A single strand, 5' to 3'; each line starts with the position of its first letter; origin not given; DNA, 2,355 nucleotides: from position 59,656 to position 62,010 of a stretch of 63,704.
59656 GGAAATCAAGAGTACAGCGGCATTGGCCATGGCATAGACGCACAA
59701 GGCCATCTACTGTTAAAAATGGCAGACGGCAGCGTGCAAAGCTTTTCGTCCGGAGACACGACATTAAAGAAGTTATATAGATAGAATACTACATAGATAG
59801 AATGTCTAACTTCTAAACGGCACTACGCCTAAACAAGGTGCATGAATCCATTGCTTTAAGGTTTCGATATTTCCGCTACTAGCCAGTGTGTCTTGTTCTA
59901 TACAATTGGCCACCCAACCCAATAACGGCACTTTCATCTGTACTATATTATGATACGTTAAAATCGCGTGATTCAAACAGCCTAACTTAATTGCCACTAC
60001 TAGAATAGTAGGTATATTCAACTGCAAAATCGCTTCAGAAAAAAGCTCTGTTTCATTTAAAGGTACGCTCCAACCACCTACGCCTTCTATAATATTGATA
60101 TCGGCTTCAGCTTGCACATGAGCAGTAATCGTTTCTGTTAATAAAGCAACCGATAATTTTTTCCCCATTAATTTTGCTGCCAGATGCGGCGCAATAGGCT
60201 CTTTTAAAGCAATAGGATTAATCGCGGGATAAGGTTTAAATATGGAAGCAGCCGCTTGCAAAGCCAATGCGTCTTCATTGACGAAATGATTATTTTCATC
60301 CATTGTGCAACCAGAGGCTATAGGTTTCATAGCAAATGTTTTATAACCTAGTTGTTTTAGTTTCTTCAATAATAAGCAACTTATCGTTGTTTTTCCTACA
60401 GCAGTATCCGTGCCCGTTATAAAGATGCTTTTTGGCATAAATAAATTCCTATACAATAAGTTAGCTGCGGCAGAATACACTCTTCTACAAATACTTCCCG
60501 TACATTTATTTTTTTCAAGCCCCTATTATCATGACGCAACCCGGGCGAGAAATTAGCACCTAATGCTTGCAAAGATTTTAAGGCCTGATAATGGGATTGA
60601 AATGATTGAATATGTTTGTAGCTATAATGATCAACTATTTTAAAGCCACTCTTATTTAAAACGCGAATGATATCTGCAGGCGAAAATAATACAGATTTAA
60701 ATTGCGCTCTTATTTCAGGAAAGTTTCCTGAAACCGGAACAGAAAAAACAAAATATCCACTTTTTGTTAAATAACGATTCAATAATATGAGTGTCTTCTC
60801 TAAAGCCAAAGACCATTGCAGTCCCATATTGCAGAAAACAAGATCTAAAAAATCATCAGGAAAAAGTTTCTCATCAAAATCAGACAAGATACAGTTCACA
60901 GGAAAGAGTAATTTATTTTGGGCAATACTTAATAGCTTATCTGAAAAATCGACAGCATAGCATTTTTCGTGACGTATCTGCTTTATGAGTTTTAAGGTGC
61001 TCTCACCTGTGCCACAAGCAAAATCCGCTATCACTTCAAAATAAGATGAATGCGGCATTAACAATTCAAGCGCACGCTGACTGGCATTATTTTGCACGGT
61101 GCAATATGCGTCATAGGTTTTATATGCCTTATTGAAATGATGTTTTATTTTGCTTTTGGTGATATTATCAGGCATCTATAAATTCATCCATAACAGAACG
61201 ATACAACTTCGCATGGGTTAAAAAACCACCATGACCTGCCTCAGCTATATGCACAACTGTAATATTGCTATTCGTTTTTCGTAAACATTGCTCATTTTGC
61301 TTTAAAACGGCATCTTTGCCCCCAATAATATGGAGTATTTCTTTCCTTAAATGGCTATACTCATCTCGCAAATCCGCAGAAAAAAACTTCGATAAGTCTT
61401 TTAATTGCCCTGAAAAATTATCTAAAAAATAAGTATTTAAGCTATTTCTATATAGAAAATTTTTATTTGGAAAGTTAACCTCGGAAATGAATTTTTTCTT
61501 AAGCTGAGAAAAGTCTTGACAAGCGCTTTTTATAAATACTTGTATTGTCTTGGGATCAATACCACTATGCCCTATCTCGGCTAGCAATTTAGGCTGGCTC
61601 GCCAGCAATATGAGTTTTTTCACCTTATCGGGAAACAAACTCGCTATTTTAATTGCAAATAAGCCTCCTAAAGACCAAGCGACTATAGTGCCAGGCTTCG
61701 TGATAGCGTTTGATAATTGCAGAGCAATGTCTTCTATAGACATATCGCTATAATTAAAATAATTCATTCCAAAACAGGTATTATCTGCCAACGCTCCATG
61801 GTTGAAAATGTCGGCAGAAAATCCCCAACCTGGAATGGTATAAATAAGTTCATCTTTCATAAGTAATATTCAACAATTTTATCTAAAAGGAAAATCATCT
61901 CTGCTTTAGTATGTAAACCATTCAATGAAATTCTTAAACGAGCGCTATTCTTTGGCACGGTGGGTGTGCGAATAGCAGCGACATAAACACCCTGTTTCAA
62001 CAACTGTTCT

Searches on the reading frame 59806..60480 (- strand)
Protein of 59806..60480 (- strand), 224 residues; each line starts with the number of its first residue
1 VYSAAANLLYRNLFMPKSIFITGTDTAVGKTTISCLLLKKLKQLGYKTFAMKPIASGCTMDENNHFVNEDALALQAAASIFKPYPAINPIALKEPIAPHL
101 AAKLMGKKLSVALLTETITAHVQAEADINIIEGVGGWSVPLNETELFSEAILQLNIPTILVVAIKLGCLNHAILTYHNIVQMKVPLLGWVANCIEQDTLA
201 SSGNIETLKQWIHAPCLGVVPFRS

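Call 91: search_protein_families(library=pfam, proteins=[window:59806-60480:-], max_evalue=0.001)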
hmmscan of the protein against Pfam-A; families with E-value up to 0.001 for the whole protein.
window:59806-60480:- (224 aa): 3 families
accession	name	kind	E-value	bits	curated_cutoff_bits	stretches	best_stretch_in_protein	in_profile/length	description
PF13500.12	AAA_26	-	2.5e-38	132.4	27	1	17-222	1-190/198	AAA domain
PF01656.29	CbiA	-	1.3e-12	48.2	25.4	1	19-223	1-112/125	CobQ/CobB/MinD/ParA nucleotide binding domain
PF07755.17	DUF1611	-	0.00016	21.6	25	0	17-49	13-45/201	Domain of unknown function (DUF1611_C) P-loop domain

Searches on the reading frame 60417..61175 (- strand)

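Call 91: search_protein_families(library=pfam, proteins=[window:60417-61175:-], max_evalue=0.001)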
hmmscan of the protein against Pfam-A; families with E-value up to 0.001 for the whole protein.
window:60417-61175:- (252 aa): 6 families
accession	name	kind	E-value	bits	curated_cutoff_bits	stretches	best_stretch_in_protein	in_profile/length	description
PF08241.18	Methyltransf_11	-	9.4e-12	45.9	21.2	1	51-144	2-95/95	Methyltransferase domain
PF13649.12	Methyltransf_25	-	2.5e-11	44.6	27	1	49-140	1-97/97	Methyltransferase domain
PF13847.12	Methyltransf_31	-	2.6e-09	37.3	27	1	49-155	7-122/145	Methyltransferase domain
PF13489.12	Methyltransf_23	-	1.2e-07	32.1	27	1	47-181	24-162/164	Methyltransferase domain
PF01209.24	Ubie_methyltran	-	1e-06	28.8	20.1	1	7-143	6-150/233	ubiE/COQ5 methyltransferase family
PF08242.18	Methyltransf_12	-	4.8e-05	24.4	30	1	51-141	2-97/98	Methyltransferase domain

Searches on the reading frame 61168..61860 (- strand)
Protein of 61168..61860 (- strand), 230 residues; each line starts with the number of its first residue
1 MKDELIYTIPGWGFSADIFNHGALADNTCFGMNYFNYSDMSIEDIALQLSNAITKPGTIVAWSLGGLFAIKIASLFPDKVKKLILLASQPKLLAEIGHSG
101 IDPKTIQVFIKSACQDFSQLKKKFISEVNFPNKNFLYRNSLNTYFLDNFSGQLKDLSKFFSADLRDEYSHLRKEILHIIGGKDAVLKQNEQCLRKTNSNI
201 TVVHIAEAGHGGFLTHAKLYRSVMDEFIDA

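Call 91: search_protein_families(library=pfam, proteins=[window:61168-61860:-], max_evalue=0.001)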
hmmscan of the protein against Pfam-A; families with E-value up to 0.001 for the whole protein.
window:61168-61860:- (230 aa): 3 families
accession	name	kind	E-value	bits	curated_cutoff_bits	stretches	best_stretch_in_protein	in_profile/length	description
PF00561.26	Abhydrolase_1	-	9.9e-10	38.9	25.8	1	35-217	48-245/245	alpha/beta hydrolase fold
PF12697.13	Abhydrolase_6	-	5e-06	27.8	26.3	1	9-217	35-211/217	Alpha/beta hydrolase family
PF12695.13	Abhydrolase_5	-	0.00035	20.8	27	0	164-213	92-143/164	Alpha/beta hydrolase family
